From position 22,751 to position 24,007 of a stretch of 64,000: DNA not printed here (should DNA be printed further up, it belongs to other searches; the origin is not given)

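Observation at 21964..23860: ORF-A/ORF-B two-gene operon: class III cyclase-like palm domain with an unknown partner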

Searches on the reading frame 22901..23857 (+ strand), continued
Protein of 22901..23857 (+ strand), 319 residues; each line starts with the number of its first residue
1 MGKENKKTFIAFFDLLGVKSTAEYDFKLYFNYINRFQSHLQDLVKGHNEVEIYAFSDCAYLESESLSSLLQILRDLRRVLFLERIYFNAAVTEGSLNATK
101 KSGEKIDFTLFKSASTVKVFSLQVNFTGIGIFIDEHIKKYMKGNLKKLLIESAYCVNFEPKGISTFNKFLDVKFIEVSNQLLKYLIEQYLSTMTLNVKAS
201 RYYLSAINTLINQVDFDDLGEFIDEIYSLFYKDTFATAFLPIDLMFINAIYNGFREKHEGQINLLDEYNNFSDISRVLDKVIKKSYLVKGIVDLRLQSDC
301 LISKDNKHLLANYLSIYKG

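Call 51: search_protein_families(library=padloc, alignment_id=A4, max_evalue=0.00001)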
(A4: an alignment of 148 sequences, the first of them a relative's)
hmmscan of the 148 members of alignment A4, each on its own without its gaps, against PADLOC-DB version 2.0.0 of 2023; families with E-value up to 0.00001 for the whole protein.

A. member 1, L016:184-510:+ (109 aa): 0 families

B. families by the number of members that match (of 148 scanned): 255 families (the first 25 are shown)
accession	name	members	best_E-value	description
PDLC02335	AbiLi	3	1.4e-91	AbiLi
PDLC02980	AriA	3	2.1e-27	-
PDLC04841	PDC-S04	3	5.2e-25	-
PDLC02979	AriA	3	7e-22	-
PDLC04608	PDC-M38A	3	8.4e-09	-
PDLC04389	PDC-M07A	3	4.7e-08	-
PDLC00083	GajA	3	1.8e-06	AAA ATPase domain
PDLC03234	MTase_II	2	6.6e-104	Type II methyltransferase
PDLC03378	MTase_II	2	3.7e-91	Type II methyltransferase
PDLC03326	MTase_II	2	6.3e-88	Type II methyltransferase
PDLC00033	DruM2|DruM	2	1.5e-77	DNA cytosine methylase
PDLC03237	MTase_II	2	2.3e-69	Type II methyltransferase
PDLC00026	DruM2|DruM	2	1.4e-66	DNA cytosine methylase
PDLC03272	MTase_II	2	1.9e-66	Type II methyltransferase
PDLC04838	PDC-S04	2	1.1e-65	-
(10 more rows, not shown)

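Call 53: search_protein_families(library=pfam, alignment_id=A5, max_evalue=1)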
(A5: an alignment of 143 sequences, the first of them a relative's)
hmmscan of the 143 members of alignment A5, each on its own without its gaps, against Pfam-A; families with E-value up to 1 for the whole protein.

A. member 1, P0001 (319 aa): 0 families

B. families by the number of members that match (of 143 scanned): 96 families (the first 25 are shown)
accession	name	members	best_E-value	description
PF05246.16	DUF735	2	0.0012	Protein of unknown function (DUF735)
PF21875.2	CAPN13-like_C_EFh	2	0.0025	Calpain-13-like, C-terminal EF-hand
PF24136.1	DUF7403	2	0.041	Domain of unknown function (DUF7403)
PF18217.7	Zap1_zf2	2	0.074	Zap1 zinc finger 2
PF08820.15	DUF1803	2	0.083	Domain of unknown function (DUF1803)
PF08621.15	RPAP1_N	1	0.0011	RPAP1-like, N-terminal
PF08858.15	IDEAL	1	0.0012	IDEAL domain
PF05406.20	WGR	1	0.0024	WGR domain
PF17439.7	DUF5418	1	0.0027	Family of unknown function (DUF5418)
PF07032.16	DUF1322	1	0.0027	Protein of unknown function (DUF1322)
PF08876.17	DUF1836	1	0.0033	Domain of unknown function (DUF1836)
PF08144.17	CPL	1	0.0039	CPL (NUC119) domain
PF13308.11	YARHG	1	0.0055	YARHG domain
PF18119.6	RIG-I_C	1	0.0095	RIG-I receptor C-terminal domain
PF12397.13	U3snoRNP10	1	0.01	U3 small nucleolar RNA-associated protein 10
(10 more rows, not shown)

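Call 54: search_solved_structures(query=A5, max_evalue=10, show_alignments=3)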
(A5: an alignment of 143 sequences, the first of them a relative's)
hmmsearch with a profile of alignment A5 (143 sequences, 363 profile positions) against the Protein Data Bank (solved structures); distinct sequences matched with E-value up to 10: 4.
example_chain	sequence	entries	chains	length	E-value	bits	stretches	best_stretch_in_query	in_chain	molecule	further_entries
4bgv_A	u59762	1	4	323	0.0013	21.5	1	106-185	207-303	MALATE DEHYDROGENASE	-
5j5v_C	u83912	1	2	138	0.062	16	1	170-268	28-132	Immunity protein CdiI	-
3htk_A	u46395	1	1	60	0.11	15.2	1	275-318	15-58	Structural maintenance of chromosomes protein 5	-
7p47_B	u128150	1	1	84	0.33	13.6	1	286-340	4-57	Structural maintenance of chromosomes protein 5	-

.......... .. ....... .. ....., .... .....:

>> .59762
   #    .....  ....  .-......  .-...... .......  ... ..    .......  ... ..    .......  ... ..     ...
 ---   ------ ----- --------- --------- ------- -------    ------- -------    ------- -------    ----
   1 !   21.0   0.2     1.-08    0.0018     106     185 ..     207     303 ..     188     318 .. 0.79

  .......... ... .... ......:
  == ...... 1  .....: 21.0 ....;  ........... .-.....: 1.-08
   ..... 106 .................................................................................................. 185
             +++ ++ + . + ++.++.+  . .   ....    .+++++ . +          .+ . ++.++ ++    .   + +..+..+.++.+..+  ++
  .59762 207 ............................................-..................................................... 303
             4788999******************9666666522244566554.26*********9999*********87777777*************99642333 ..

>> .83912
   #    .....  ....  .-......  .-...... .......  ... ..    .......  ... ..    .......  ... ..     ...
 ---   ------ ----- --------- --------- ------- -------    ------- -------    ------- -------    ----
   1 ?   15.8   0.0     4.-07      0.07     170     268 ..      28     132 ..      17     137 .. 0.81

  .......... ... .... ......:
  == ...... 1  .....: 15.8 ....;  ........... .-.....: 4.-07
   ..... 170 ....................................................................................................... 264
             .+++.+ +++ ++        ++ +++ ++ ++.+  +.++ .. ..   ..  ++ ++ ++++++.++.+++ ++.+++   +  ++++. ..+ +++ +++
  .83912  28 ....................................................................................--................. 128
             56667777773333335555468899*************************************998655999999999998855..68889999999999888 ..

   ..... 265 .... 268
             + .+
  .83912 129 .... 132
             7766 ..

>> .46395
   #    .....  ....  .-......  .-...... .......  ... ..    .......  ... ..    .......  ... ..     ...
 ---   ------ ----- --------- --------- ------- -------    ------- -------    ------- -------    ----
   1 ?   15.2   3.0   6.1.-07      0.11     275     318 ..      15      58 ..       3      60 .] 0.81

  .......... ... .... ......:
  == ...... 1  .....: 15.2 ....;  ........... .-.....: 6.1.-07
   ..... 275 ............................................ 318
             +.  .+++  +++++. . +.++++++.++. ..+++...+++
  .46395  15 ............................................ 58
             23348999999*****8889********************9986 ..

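Call 55: search_protein_families(library=ncbifam, proteins=[window:22901-23857:+, L031:6950-7945:+, L031:7980-8957:+, L010:6850-7995:+, L010:7995-9044:+, L006:9464-10507:+], max_evalue=0.1)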
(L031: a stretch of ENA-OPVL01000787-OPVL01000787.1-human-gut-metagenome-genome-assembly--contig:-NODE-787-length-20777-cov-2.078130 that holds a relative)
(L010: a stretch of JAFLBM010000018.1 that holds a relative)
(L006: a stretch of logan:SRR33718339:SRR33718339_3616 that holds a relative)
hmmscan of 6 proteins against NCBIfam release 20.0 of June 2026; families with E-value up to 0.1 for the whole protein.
window:22901-23857:+ (319 aa): 0 families

L031:6950-7945:+ (332 aa): 0 families

L031:7980-8957:+ (326 aa): 0 families

L010:6850-7995:+ (382 aa): 1 family
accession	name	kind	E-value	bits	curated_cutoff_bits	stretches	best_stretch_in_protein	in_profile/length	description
TIGR02978.1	phageshock_pspC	equivalog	0.089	12.7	104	0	70-107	78-114/121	envelope stress response membrane protein PspC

L010:7995-9044:+ (350 aa): 0 families

L006:9464-10507:+ (348 aa): 0 families

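Call 67: find_encoding_contigs(protein=P0001, flank=10000, max_places=3)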
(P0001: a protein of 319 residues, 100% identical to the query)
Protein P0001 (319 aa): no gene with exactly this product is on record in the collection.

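Call 72: search_protein_families(library=pfam, proteins=[L007:9032-9679:+, L007:9703-10572:+, L053:9029-11347:-, L031:9442-11841:+, L009:5698-7698:+, L008:2773-4236:+, L020:7736-9826:+, L013:5782-6909:+, L001:4339-5370:+, L006:10473-12182:+], max_evalue=0.0001)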
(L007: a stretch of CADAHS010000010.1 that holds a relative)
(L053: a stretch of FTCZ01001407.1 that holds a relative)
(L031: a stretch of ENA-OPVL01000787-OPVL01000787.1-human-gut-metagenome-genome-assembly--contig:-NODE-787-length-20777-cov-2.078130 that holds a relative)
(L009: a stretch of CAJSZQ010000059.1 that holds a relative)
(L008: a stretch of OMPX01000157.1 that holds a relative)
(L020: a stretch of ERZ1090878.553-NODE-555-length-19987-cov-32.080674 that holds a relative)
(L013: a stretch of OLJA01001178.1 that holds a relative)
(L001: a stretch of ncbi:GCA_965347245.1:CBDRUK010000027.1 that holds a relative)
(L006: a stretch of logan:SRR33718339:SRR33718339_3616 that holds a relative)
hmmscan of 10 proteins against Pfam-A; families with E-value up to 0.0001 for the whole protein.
L007:9032-9679:+ (216 aa): 1 family
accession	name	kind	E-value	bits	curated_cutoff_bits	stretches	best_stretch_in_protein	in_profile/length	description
PF10137.14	CAP12-PCTIR_TIR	-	5.5e-38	130.1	24.7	1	70-191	1-119/119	CAP12/Pycsar effector protein, TIR domain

L007:9703-10572:+ (290 aa): 1 family
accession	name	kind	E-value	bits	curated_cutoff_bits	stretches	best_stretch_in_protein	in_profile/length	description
PF20016.6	ThsA_Macro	-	3.3e-42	144.7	25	1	85-277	1-182/183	Thoeris protein ThsA, Macro domain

L053:9029-11347:- (773 aa): 20 families
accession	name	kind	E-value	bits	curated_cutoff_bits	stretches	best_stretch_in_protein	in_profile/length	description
PF07724.20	AAA_2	-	5.8e-63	212.3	27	1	493-653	1-165/166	AAA domain (Cdc48 subfamily)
PF00004.35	AAA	-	6.2e-28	98.3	21.2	2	218-350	2-125/131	ATPase family associated with various cellular activities (AAA)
PF10431.15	ClpB_D2-small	-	4.4e-27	94.4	21.9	1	660-740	1-81/81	C-terminal, D2-small domain, of ClpB protein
PF17871.7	AAA_lid_9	-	5.2e-27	94.2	22.8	1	359-459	3-100/104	AAA lid domain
PF07728.20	AAA_5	-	6.7e-20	72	22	1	499-616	3-125/139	AAA domain (dynein-related subfamily)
PF02861.25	Clp_N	-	2.8e-16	59.8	20.7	1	15-64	1-52/53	Clp amino terminal domain, pathogenicity island component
PF13401.12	AAA_22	-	8.7e-11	42.7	27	1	497-590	7-110/130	AAA domain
PF00158.32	Sigma54_activat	-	4.5e-09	36.7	20.2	0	497-620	24-149/168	Sigma-54 interaction domain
PF13238.12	AAA_18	-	1.4e-06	29.2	29.4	0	219-292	3-78/128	AAA domain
PF12775.13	AAA_7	-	2.3e-06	27.7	25.8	0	210-240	29-59/181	P-loop containing dynein motor region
PF01078.27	Mg_chelatase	-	2.7e-06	27.4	20.3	0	215-257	23-65/207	Magnesium chelatase, subunit ChlI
PF05496.18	RuvB_N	-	2.8e-06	27.6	27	0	467-523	9-61/159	Holliday junction DNA helicase RuvB P-loop domain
PF20720.3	nSTAND3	-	4.3e-06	26.9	27.2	0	213-243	16-46/155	Novel STAND NTPase 3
PF05621.17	TniB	-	4.6e-06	26.6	22.4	0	212-353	33-184/189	Bacterial TniB protein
PF13191.12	AAA_16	-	5.4e-06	27.4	32.6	0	195-241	2-51/167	AAA ATPase domain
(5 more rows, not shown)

L031:9442-11841:+ (800 aa): 0 families

L009:5698-7698:+ (667 aa): 4 families
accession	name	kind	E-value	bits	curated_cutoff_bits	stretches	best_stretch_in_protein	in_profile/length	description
PF01653.23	DNA_ligase_aden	-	3.7e-45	154.9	27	1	64-304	2-252/253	NAD-dependent DNA ligase adenylation domain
PF03120.22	DNA_ligase_OB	-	3.6e-19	68.9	32.9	1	308-378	1-71/79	NAD-dependent DNA ligase OB-fold domain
PF00533.33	BRCT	-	1.9e-13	50.9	21.3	1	591-666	2-78/78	BRCA1 C Terminus (BRCT) domain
PF12738.14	PTCB-BRCT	-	1.9e-05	25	22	1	611-658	13-60/63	twin BRCT domain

L008:2773-4236:+ (488 aa): 2 families
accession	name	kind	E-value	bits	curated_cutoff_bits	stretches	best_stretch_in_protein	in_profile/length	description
PF13286.11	HD_assoc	-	5e-16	59.5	22.2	2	464-484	70-90/91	Phosphohydrolase-associated domain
PF01966.28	HD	-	1.5e-11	45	22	1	74-124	1-49/116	HD domain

L020:7736-9826:+ (697 aa): 1 family
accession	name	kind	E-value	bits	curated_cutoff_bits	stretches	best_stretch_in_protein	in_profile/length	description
PF00962.28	A_deaminase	-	1.1e-15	58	27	1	592-668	227-295/330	Adenosine deaminase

L013:5782-6909:+ (376 aa): 5 families
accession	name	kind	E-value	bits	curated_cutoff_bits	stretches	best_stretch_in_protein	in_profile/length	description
PF17802.7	SpaA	-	3.5e-50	168.5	23.1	3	147-231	2-90/91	Prealbumin-like fold domain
PF17210.9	SdrD_B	-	9.3e-10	39.1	29.7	0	246-283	20-57/112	SdrD B-like domain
PF00746.26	Gram_pos_anchor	-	2.5e-07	31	20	1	337-375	2-40/43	LPXTG cell wall anchor motif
PF11974.14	bMG3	-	1.3e-06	28.7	34.9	0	246-281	24-59/103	Bacterial alpha-2-macroglobulin MG3 domain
PF13620.12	CarboxypepD_reg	-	5.8e-06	27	32.3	0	242-282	7-46/82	Carboxypeptidase regulatory-like domain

L001:4339-5370:+ (344 aa): 0 families

L006:10473-12182:+ (570 aa): 0 families

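Call 81: search_dna_similar(query=window:22901-23857:+, collection=phages, mode=protein, max_evalue=0.001, max_rows=10)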
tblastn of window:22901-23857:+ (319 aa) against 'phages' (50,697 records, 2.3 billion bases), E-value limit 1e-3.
Records with a match: 1; places in all: 1; records where one place covers at least 80% of the query: 0.
Best place of each record, by identity: <60% 1.
By first word of the organism name: Bacteriophage 1.
By host as written in the record: - 1.
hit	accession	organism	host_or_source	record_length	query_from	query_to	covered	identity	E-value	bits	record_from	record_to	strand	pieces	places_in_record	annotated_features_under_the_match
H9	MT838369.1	Bacteriophage sp.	human fecal samples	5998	9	212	64%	33.3%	1e-13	77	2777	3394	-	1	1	record has no annotation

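Call 82: search_dna_similar(query=window:22901-23857:+, collection=plasmids, mode=protein, max_evalue=0.001, max_rows=10)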
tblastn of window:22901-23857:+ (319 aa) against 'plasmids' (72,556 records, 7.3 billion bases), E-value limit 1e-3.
Records with a match: 1; places in all: 1; records where one place covers at least 80% of the query: 0.
Best place of each record, by identity: <60% 1.
By first word of the organism name: Rhizobium 1.
By predicted mobility (MOB-suite, as given by PLSDB): non-mobilizable 1.
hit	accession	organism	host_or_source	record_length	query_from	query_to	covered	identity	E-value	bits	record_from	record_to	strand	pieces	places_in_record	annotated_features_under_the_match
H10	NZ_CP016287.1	Rhizobium leguminosarum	Vavilovia formosa,cell culture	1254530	7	216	66%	28.6%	2e-9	66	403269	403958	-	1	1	record has no annotation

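Call 83: get_annotated_region(hit=H10, flank=7000)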
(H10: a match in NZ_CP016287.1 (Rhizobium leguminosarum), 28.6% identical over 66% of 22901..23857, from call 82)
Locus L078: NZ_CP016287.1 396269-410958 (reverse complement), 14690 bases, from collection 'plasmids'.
description: Rhizobium leguminosarum strain Vaf10 plasmid unnamed1, complete sequence
organism: Rhizobium leguminosarum (NCBI taxid 384)
taxonomy: Bacteria; Pseudomonadota; Alphaproteobacteria; Hyphomicrobiales; Rhizobiaceae; Rhizobium; Rhizobium leguminosarum
host: -; source: Vavilovia formosa,cell culture; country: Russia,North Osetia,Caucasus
typing (MOB-suite, as given by PLSDB): non-mobilizable; mating-pair formation MPF_T
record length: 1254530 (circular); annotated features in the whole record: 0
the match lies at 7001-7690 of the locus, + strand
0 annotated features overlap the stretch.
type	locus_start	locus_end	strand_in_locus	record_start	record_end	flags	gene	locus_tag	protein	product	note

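Call 84: get_annotated_region(hit=H9, flank=3500)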
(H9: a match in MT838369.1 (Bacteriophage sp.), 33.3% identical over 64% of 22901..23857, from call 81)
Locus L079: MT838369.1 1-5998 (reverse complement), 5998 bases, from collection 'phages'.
description: UNVERIFIED: Bacteriophage sp. clone scaffold_7474 genomic sequence.
organism: Bacteriophage sp. (NCBI taxid 38018)
taxonomy: Viruses
host: -; source: human fecal samples; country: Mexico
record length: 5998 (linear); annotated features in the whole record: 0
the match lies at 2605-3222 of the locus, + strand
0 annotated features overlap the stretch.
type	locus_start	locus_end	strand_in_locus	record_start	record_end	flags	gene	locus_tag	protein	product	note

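Call 87: search_protein_families(library=pfam, proteins=[L078:8395-9819:+, L078:10321-13458:+, L078:3624-4991:-], max_evalue=0.00001)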
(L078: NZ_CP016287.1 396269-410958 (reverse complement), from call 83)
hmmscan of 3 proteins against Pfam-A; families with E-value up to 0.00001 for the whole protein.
L078:8395-9819:+ (475 aa): 4 families
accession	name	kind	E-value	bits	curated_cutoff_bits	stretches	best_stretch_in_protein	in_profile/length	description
PF13551.12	HTH_29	-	7.7e-11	42.4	28.1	1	14-75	1-63/64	Winged helix-turn helix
PF13384.12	HTH_23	-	1.6e-09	37.7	24.6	1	9-57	2-49/50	Homeodomain-like domain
PF13518.12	HTH_28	-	7.7e-09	35.9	25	1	13-63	1-50/52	Helix-turn-helix domain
PF13565.12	HTH_32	-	7.4e-08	33.3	33.7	1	42-115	2-73/73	Homeodomain-like domain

L078:10321-13458:+ (1046 aa): 2 families
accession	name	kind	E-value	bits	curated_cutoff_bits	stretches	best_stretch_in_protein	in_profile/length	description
PF04055.27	Radical_SAM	-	5.1e-16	59.7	29.5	1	11-161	2-139/166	Radical SAM superfamily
PF13353.11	Fer4_12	-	1.7e-06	28.8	22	1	13-137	12-126/137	4Fe-4S single cluster domain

L078:3624-4991:- (456 aa): 3 families
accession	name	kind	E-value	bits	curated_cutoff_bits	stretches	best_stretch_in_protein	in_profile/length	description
PF00239.26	Resolvase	-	4.3e-18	66.2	23.3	1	24-173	1-144/145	Resolvase, N terminal domain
PF07508.19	Recombinase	-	4.4e-13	49.8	21.1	1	199-312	5-102/102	Recombinase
PF13408.12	Zn_ribbon_recom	-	2e-07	31.7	25.3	1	328-383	1-54/58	Recombinase zinc beta ribbon domain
